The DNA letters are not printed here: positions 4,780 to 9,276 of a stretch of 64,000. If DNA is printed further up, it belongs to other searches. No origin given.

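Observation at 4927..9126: Giant stand-alone STAND/NACHT-like NTPase: candidate undescribed single-gene NLR-type immune sensor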

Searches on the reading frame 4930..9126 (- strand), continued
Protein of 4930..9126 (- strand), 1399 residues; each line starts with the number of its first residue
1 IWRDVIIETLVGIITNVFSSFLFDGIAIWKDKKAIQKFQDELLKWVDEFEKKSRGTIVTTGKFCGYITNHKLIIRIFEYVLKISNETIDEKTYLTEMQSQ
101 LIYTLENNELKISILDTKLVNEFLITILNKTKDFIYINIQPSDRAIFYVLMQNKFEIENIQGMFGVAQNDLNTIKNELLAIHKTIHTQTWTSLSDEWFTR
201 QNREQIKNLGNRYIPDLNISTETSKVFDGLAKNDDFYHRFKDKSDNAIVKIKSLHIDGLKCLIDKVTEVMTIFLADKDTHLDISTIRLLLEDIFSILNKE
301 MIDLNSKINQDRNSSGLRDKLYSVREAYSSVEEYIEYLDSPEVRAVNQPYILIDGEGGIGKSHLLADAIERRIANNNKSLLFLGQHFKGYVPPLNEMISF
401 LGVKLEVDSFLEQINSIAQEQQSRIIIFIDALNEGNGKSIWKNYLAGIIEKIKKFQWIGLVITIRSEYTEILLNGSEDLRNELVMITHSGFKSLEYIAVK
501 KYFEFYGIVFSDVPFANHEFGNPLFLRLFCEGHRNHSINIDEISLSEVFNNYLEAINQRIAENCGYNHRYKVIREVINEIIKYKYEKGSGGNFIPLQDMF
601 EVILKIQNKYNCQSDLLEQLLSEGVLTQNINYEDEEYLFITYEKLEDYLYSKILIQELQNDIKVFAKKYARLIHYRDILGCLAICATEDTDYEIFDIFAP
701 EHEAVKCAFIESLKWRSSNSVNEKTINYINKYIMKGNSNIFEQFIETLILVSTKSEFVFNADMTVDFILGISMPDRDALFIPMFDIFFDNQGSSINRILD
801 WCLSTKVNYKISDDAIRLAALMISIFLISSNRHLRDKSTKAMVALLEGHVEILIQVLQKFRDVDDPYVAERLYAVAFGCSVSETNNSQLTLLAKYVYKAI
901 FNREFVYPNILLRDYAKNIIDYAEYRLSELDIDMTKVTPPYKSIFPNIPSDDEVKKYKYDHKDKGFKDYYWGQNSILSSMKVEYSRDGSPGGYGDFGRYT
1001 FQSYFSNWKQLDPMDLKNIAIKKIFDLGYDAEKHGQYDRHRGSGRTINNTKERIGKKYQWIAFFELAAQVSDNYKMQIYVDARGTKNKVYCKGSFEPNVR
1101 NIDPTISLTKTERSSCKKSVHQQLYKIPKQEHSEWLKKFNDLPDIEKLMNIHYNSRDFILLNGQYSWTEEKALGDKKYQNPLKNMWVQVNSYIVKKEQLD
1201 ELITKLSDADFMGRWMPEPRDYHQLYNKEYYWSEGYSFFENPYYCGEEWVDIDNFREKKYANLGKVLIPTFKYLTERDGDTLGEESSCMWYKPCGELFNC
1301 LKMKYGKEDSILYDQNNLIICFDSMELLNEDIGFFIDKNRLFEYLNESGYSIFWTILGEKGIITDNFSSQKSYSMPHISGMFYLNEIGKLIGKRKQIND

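Call 29: find_encoding_contigs(protein=P0070, flank=8000, max_places=2)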
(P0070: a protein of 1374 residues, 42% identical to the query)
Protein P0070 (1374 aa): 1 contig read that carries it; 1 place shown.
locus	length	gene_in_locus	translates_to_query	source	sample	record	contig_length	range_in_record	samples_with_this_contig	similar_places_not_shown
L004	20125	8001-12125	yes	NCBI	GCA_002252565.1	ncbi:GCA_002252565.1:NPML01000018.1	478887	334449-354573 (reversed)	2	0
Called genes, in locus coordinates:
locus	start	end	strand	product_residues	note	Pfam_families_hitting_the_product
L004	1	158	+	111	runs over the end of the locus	PF02575:YbaB_DNA_bd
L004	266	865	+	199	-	PF21176:RecR_HhH, PF02132:RecR_ZnF (weak), PF13662:Toprim_4, PF01751:Toprim, PF21175:RecR_C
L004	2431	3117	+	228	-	PF15978:TnsD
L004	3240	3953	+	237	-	PF00702:Hydrolase, PF13419:HAD_2, PF13242:Hydrolase_like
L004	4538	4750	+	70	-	-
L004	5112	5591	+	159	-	-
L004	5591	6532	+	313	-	PF08443:RimK (weak)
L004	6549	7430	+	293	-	-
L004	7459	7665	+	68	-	-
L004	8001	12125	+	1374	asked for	-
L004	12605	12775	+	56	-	-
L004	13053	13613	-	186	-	PF05685:Uma2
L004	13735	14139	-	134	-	PF05635:23S_rRNA_IVP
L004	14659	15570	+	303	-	PF17989:ALP_N, PF21522:MreB-like_C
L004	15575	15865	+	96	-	-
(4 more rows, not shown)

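Call 83: list_cluster_members(proteins=[P0001])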
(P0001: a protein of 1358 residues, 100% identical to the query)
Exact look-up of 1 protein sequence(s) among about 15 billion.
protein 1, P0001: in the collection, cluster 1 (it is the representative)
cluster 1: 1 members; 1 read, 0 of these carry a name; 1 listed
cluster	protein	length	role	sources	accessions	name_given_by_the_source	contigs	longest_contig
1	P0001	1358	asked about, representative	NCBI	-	-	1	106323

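Call 97: find_related_loci(query=window:4930-9108:-, collection=viral_contigs, flank=8000)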
Query window:4930-9108:- (1393 aa) in viral_contigs; peptide patterns used: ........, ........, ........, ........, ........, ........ (x = any residue, [..] = any of these).
1 stretches matched a pattern, but none encodes a relative of the query by tblastn (E <= 1e-3).

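Call 98: find_encoding_contigs(protein=P0020, flank=8000, max_places=2)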
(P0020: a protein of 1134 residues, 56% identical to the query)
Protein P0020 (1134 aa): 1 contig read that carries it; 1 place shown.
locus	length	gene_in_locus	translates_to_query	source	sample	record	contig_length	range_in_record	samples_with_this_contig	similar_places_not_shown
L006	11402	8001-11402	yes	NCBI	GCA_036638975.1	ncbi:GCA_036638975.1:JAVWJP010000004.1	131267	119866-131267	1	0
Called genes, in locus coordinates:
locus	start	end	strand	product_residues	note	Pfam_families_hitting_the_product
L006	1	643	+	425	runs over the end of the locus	PF03952:Enolase_N, PF00113:Enolase_C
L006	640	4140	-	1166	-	PF00072:Response_reg, PF00990:GGDEF, PF00563:EAL, PF13188:PAS_8 (faint), PF13426:PAS_9 (faint), PF00072:Response_reg, PF00990:GGDEF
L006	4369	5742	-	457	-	-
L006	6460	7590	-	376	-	PF01527:HTH_Tnp_1 (weak), PF13384:HTH_23 (faint), PF13518:HTH_28 (faint), PF13551:HTH_29 (faint), PF13276:HTH_21, PF00665:rve, PF13683:rve_3, PF13333:rve_2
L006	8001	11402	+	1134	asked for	?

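Call 99: find_encoding_contigs(protein=P0010, flank=8000, max_places=2)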
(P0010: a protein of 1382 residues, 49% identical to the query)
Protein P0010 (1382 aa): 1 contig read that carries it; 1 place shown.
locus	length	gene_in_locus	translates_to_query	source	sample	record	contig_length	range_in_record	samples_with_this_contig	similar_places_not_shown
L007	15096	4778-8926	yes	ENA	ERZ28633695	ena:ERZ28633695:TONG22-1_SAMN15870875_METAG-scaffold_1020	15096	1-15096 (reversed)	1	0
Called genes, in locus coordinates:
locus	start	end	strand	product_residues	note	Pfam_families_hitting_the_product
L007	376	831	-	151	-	-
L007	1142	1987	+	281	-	-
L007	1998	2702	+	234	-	PF03372:Exo_endo_phos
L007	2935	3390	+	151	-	-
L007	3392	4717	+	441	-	PF08867:FRG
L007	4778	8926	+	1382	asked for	-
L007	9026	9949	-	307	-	-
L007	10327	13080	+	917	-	PF13401:AAA_22 (faint), PF01443:Viral_helicase1, PF09848:SLFN-g3_helicase (weak), PF13245:AAA_19, PF13604:AAA_30, PF01443:Viral_helicase1 (weak), PF13538:UvrD_C_2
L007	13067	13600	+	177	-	PF04471:Mrr_cat (faint)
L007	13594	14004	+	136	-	-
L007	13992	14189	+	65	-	-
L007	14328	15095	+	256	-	?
